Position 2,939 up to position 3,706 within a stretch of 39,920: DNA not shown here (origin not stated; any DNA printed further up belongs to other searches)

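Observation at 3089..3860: Translationally coupled HicA-like and eRF1/host-attachment-like (baeRF-type) two-gene module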

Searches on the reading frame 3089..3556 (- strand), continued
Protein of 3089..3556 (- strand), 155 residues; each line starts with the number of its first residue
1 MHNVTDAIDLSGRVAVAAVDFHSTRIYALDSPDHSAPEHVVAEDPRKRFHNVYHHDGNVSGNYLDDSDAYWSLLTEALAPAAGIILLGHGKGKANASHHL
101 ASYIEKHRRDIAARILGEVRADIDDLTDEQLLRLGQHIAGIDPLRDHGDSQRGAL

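Call 42: search_protein_families(library=pfam, proteins=[P0248, P0268, P0282, P0286, P0310, P0322, P0343, P0355, P0371, P0376], max_evalue=1)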
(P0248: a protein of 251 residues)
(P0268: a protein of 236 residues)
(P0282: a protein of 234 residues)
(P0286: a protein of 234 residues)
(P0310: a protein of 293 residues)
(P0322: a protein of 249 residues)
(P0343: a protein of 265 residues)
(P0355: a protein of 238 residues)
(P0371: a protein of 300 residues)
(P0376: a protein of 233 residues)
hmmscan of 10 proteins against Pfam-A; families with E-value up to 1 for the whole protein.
P0248 (251 aa): 0 families

P0268 (236 aa): 0 families

P0282 (234 aa): 1 family
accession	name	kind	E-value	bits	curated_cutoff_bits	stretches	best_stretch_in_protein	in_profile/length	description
PF05673.19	DUF815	-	0.28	10.7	23.8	1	166-214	52-97/249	Protein of unknown function (DUF815)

P0286 (234 aa): 3 families
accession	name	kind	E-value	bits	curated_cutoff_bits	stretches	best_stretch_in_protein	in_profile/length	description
PF08538.16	DUF1749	-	0.002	17.7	24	1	167-216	101-150/299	Protein of unknown function (DUF1749)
PF00389.36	2-Hacid_dh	-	0.13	12.3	24.6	1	157-217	27-82/134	D-isomer specific 2-hydroxyacid dehydrogenase, catalytic domain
PF18856.6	baeRF_family12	-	0.16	13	27.7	0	102-132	3-35/138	Bacterial archaeo-eukaryotic release factor family 12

P0310 (293 aa): 1 family
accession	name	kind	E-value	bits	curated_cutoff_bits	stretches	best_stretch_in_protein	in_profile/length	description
PF05673.19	DUF815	-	0.037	13.6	23.8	1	222-270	51-99/249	Protein of unknown function (DUF815)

P0322 (249 aa): 3 families
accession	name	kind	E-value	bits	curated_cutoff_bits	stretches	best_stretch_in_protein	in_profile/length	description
PF01713.27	Smr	-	0.026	15.1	25.7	1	166-202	19-54/77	Smr domain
PF11713.13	Peptidase_C80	-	0.059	14.1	23.8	1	140-188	23-71/154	Peptidase C80 family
PF08538.16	DUF1749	-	0.26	10.8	24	1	161-211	92-138/299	Protein of unknown function (DUF1749)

P0343 (265 aa): 1 family
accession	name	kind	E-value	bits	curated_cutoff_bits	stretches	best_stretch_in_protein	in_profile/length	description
PF22749.2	Arb2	-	0.21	11.4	26.8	1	196-247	183-229/260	Arb2 domain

P0355 (238 aa): 1 family
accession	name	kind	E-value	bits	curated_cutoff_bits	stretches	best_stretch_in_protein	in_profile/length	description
PF04229.20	GrpB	-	0.013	16.1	25.5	0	37-95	58-122/159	GrpB protein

P0371 (300 aa): 1 family
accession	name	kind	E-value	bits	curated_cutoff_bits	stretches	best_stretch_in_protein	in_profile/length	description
PF10116.14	Host_attach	-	0.067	14.2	26.7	0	173-195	1-23/138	Protein required for attachment to host cells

P0376 (233 aa): 0 families

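Call 43: list_cluster_members(proteins=[P0248, P0268, P0282, P0286, P0310, P0322, P0343, P0371, P0376, P0354])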
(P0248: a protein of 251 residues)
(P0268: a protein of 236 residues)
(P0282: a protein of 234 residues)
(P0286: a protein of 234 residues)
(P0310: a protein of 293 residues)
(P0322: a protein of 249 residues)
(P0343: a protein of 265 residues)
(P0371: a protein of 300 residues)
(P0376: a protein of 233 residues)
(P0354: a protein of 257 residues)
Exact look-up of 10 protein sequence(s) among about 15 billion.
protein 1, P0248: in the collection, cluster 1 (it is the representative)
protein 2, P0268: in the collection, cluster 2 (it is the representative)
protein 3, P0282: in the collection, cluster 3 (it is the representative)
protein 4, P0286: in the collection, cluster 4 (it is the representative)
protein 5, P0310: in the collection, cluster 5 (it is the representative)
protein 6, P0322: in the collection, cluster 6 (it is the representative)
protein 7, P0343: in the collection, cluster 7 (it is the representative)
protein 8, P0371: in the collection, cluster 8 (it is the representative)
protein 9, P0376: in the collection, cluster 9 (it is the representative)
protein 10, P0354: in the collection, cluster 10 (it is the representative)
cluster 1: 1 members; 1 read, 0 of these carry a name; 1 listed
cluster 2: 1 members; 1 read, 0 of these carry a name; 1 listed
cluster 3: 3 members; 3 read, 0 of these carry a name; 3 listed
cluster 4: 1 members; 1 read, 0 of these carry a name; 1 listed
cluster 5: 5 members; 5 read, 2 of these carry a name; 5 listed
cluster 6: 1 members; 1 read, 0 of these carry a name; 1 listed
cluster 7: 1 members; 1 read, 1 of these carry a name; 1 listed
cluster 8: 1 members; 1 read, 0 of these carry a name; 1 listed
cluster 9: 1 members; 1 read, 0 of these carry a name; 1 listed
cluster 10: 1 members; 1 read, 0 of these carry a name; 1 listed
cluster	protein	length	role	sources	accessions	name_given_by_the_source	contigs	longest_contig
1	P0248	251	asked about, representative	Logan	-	-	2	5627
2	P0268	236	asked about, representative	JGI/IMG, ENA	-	-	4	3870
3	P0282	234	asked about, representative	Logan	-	-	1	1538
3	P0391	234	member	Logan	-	-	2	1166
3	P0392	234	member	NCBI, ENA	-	-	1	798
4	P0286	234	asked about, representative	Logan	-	-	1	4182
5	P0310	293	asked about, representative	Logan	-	-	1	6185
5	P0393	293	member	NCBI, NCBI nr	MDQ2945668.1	MAG: hypothetical protein M3Y27_06965 [Acidobacteriota bacterium] | hypothetical protein [Acidobacteriota bacterium]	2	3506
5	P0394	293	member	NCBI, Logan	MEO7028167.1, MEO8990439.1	MAG: hypothetical protein ABI147_02050 [Acidobacteriaceae bacterium]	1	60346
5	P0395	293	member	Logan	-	-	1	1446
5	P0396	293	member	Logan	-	-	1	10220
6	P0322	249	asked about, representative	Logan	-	-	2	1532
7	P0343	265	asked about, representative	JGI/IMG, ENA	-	hypothetical protein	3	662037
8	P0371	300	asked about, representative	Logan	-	-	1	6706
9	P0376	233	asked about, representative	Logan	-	-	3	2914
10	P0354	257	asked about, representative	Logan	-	-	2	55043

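Call 58: find_encoding_contigs(protein=P0080, flank=5000, max_places=3)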
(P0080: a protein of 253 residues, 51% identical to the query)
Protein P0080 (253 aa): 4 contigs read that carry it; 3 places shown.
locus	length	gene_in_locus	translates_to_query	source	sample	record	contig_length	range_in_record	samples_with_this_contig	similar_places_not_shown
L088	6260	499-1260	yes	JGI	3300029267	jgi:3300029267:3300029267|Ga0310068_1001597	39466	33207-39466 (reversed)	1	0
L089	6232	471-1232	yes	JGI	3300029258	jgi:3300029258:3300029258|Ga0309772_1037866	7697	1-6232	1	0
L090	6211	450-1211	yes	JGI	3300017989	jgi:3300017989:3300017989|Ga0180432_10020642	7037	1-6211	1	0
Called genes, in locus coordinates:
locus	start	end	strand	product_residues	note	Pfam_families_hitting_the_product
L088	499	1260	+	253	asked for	-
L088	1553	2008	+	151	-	-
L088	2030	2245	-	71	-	-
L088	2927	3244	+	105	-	PF01042:Ribonuc_L-PSP (weak), PF14588:YjgF_endoribonc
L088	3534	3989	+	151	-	PF12973:Cupin_7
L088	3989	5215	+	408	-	PF00067:p450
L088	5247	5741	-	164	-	PF02870:Methyltransf_1N, PF01035:DNA_binding_1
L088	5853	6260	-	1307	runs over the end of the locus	-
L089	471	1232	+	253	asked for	-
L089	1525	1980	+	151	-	-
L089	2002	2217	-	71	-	-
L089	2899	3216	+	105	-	PF01042:Ribonuc_L-PSP (weak), PF14588:YjgF_endoribonc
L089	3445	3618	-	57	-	-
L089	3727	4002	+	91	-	-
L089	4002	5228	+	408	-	PF00067:p450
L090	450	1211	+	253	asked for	-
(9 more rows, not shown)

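Call 61: search_protein_families(library=pfam, alignment_id=A6, max_evalue=1)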
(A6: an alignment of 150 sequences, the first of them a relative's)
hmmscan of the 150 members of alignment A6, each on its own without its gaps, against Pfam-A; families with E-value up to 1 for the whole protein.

A. member 1, P0241 (161 aa): 2 families
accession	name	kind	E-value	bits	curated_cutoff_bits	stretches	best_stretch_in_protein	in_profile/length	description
PF22751.1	DUF488-N3a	-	0.11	13.2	27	1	56-111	24-73/118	Active DUF488-N3 subclade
PF07707.21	BACK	-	0.12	12.9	20.9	1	94-120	65-91/103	BTB And C-terminal Kelch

B. families by the number of members that match (of 150 scanned): 93 families (the first 25 are shown)
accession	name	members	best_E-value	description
PF08538.16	DUF1749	18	0.0018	Protein of unknown function (DUF1749)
PF04430.19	DUF498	10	0.012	Protein of unknown function (DUF498/DUF598)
PF18856.6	baeRF_family12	9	0.0017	Bacterial archaeo-eukaryotic release factor family 12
PF01713.27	Smr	6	0.0017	Smr domain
PF18854.6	baeRF_family10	5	0.00059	Bacterial archaeo-eukaryotic release factor family 10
PF13521.12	AAA_28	5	0.0032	AAA domain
PF10116.14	Host_attach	4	0.0043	Protein required for attachment to host cells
PF13580.11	SIS_2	4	0.0086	SIS domain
PF00478.31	IMPDH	3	0.02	IMP dehydrogenase / GMP reductase domain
PF11713.13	Peptidase_C80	3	0.036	Peptidase C80 family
PF05673.19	DUF815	3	0.037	Protein of unknown function (DUF815)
PF22749.2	Arb2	3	0.086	Arb2 domain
PF11154.13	DUF2934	2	3.9e-08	Protein of unknown function (DUF2934)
PF18844.6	baeRF_family2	2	0.00012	Bacterial archaeo-eukaryotic release factor family 2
PF22751.1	DUF488-N3a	2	0.027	Active DUF488-N3 subclade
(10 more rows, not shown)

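Call 77: search_protein_families(library=padloc, proteins=[window:3089-3556:-, P0081, P0310], max_evalue=1)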
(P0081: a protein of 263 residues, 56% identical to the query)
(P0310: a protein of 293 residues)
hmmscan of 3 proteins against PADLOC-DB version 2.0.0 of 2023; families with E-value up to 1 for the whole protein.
window:3089-3556:- (155 aa): 0 families

P0081 (263 aa): 0 families

P0310 (293 aa): 0 families

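Call 78: search_dna_similar(query=P0081, collection=plasmids, mode=protein, max_evalue=0.001, max_rows=15)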
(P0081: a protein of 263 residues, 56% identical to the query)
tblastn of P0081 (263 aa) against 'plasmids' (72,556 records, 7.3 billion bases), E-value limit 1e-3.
Records with a match: 7; places in all: 7; records where one place covers at least 80% of the query: 1.
Best place of each record, by identity: <60% 7.
By first word of the organism name: Cereibacter 2; Polymorphobacter 2; Nostoc 1; Frondihabitans 1; Shewanella 1.
By predicted mobility (MOB-suite, as given by PLSDB): non-mobilizable 5; conjugative 2.
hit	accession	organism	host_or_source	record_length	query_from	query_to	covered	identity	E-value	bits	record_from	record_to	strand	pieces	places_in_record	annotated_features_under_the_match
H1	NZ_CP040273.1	Nostoc sp. C052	Blasia pusilla,pure culture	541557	14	241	87%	23.7%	6e-6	55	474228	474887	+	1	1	hypothetical protein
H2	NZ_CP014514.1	Frondihabitans sp. PAMC 28766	Himantormia,single cell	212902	10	90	31%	49.4%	3e-14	79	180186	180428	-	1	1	hypothetical protein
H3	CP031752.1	Cereibacter sphaeroides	cell culture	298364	3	89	33%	41.6%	1e-4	50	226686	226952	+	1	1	type II toxin-antitoxin system HicA family toxin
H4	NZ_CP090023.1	Cereibacter azotoformans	cell culture,Aquaculture sediment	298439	3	89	33%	41.6%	1e-4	50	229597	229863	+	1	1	type II toxin-antitoxin system HicA family toxin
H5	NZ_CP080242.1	Polymorphobacter sp. PAMC 29334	Megaspora,lichen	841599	8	92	32%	38.8%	8e-11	69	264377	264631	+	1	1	hypothetical protein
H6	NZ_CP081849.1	Polymorphobacter megasporae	Megaspora,lichen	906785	8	92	32%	38.8%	8e-11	69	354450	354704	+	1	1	hypothetical protein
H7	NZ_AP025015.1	Shewanella xiamenensis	-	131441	8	88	31%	33.7%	7e-4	48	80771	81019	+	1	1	type II toxin-antitoxin system HicA family toxin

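Call 79: search_dna_similar(query=P0081, collection=phages, mode=protein, max_evalue=0.001, max_rows=15)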
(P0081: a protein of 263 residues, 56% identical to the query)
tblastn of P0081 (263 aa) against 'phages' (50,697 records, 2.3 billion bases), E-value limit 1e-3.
No match.

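Call 80: get_annotated_region(hit=H3, flank=2500)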
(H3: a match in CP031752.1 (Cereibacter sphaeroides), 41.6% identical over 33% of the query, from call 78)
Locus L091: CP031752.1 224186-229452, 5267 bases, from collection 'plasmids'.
description: Cereibacter sphaeroides strain EBL0706 plasmid p.A, complete sequence
organism: Cereibacter sphaeroides (NCBI taxid 1063)
taxonomy: Bacteria; Pseudomonadota; Alphaproteobacteria; Rhodobacterales; Paracoccaceae; Cereibacter; Cereibacter sphaeroides
host: -; source: cell culture; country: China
typing (MOB-suite, as given by PLSDB): non-mobilizable; replicon rep_cluster_252
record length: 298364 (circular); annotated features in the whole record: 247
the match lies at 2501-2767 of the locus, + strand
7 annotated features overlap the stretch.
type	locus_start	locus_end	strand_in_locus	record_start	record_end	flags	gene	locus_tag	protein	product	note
CDS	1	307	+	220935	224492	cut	-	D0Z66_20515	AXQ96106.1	diguanylate cyclase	-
CDS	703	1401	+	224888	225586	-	-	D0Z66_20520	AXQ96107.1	DNA-binding response regulator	-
CDS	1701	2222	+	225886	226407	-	-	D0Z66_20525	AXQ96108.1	hypothetical protein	-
CDS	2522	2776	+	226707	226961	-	-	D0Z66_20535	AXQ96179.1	type II toxin-antitoxin system HicA family toxin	-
CDS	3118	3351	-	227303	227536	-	-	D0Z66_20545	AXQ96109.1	hypothetical protein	-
CDS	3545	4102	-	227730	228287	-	-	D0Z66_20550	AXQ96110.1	hypothetical protein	-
CDS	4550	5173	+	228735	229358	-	-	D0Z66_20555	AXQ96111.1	DNA-binding response regulator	-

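Call 81: get_annotated_region(hit=H7, flank=2500)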
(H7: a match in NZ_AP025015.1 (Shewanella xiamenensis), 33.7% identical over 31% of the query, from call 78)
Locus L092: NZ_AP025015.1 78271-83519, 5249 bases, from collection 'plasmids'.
description: Shewanella xiamenensis strain NUITM-VS1 plasmid pNUITM-VS1_1, complete sequence
organism: Shewanella xiamenensis (NCBI taxid 332186)
taxonomy: Bacteria; Pseudomonadota; Gammaproteobacteria; Alteromonadales; Shewanellaceae; Shewanella; Shewanella xiamenensis
host: -; source: -; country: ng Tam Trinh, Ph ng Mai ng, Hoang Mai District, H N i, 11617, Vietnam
typing (MOB-suite, as given by PLSDB): conjugative; replicon rep_cluster_493; relaxase MOBH; mating-pair formation MPF_F
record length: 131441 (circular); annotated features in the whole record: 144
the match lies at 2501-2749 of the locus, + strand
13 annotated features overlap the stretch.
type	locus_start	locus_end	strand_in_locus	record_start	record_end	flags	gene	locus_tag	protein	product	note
CDS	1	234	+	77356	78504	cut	-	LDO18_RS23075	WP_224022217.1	DGQHR domain-containing protein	-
CDS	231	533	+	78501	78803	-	-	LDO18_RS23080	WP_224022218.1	hypothetical protein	-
CDS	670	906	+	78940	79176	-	-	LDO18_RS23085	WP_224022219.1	hypothetical protein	-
CDS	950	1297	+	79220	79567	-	-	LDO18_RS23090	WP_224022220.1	hypothetical protein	-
CDS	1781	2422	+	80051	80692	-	-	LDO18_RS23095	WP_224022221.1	site-specific integrase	GO:0015074 - DNA integration [Evidence IEA]; GO:0006310 - DNA recombination [Evidence IEA]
CDS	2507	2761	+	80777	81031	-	-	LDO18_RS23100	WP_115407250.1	type II toxin-antitoxin system HicA family toxin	-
CDS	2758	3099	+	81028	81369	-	-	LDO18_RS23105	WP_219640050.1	type II toxin-antitoxin system HicB family antitoxin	-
CDS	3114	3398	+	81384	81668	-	-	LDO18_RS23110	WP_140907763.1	hypothetical protein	-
CDS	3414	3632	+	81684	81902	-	-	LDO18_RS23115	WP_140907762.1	hypothetical protein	-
CDS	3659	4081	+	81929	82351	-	-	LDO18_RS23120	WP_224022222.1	hypothetical protein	-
CDS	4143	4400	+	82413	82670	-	-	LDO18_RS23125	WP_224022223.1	hypothetical protein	-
CDS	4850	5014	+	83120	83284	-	-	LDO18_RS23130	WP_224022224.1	hypothetical protein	-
CDS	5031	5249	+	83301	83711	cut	-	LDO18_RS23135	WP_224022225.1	hypothetical protein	-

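Call 82: get_annotated_region(hit=H2, flank=2500)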
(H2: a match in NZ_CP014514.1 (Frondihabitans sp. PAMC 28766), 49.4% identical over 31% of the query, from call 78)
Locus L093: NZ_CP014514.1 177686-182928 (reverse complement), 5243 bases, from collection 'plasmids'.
description: Frondihabitans sp. PAMC 28766 strain SR6 plasmid 1, complete sequence
organism: Frondihabitans sp. PAMC 28766 (NCBI taxid 1795630)
taxonomy: Bacteria; Actinomycetota; Actinomycetes; Micrococcales; Microbacteriaceae; Frondihabitans; Frondihabitans sp. PAMC 28766
host: -; source: Himantormia,single cell; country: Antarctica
typing (MOB-suite, as given by PLSDB): non-mobilizable; replicon rep_cluster_1549
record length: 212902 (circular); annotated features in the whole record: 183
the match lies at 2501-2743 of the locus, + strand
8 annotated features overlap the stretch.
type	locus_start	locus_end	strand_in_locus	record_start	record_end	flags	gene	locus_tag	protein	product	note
CDS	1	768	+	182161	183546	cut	-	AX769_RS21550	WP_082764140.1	IS1380 family transposase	-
CDS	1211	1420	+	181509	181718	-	-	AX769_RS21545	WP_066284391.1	hypothetical protein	-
CDS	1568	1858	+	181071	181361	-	-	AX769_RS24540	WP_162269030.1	hypothetical protein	-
CDS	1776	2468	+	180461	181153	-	-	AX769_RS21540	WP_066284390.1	hypothetical protein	-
CDS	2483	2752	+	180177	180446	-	-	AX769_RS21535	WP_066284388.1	hypothetical protein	-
CDS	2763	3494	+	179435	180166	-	-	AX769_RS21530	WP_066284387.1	VIT family protein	-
CDS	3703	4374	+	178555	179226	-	-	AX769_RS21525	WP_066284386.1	BON domain-containing protein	-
CDS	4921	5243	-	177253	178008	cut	-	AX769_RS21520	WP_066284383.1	SDR family NAD(P)-dependent oxidoreductase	-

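Call 92: get_annotated_region(hit=H5, flank=2500)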
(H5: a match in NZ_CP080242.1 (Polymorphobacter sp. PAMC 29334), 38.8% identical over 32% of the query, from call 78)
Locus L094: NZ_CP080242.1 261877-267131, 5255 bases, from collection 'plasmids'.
description: Polymorphobacter sp. PAMC 29334 plasmid p29334-1, complete sequence
organism: Polymorphobacter sp. PAMC 29334 (NCBI taxid 2862331)
taxonomy: Bacteria; Pseudomonadota; Alphaproteobacteria; Sphingomonadales; Sphingosinicellaceae; Polymorphobacter; Polymorphobacter sp. PAMC 29334
host: -; source: Megaspora,lichen; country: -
typing (MOB-suite, as given by PLSDB): non-mobilizable
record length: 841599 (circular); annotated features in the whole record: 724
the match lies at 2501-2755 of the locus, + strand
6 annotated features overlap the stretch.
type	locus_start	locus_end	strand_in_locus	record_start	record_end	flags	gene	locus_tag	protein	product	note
CDS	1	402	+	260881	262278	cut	cls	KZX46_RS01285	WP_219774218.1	cardiolipin synthase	GO:0032049 - cardiolipin biosynthetic process [Evidence IEA]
CDS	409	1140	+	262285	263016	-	-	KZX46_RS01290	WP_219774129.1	endonuclease/exonuclease/phosphatase family protein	-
CDS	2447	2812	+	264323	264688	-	-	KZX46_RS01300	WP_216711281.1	hypothetical protein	-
CDS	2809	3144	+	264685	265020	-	-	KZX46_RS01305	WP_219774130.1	hypothetical protein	-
CDS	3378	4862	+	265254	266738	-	-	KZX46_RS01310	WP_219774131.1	FAD-binding protein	-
CDS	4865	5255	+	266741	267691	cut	-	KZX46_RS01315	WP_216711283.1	NAD(P)/FAD-dependent oxidoreductase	-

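Call 93: get_annotated_region(hit=H1, flank=2500)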
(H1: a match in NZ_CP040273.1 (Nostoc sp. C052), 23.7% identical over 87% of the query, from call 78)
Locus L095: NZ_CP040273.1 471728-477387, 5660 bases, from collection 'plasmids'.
description: Nostoc sp. C052 plasmid pC052_A, complete sequence
organism: Nostoc sp. C052 (NCBI taxid 2576902)
taxonomy: Bacteria; Cyanobacteriota; Cyanophyceae; Nostocales; Nostocaceae; Nostoc; Nostoc sp. C052
host: -; source: Blasia pusilla,pure culture; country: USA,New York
typing (MOB-suite, as given by PLSDB): conjugative; relaxase MOBV; mating-pair formation MPF_T
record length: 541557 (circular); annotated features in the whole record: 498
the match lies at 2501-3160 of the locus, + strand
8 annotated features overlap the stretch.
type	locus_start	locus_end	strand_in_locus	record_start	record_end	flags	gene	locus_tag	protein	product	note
CDS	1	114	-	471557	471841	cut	-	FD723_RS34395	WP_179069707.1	pentapeptide repeat-containing protein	-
CDS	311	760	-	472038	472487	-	-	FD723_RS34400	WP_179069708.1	hypothetical protein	-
CDS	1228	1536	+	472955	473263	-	-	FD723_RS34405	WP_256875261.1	AtpZ/AtpI family protein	-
CDS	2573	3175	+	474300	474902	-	-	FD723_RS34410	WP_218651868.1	hypothetical protein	-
CDS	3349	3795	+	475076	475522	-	-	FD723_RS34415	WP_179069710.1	DUF1269 domain-containing protein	-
CDS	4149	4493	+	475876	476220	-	-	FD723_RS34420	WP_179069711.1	hypothetical protein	-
CDS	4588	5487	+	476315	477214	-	-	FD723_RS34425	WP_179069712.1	hypothetical protein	-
CDS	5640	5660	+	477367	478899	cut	-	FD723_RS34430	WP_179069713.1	pyruvate kinase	GO:0006096 - glycolytic process [Evidence IEA]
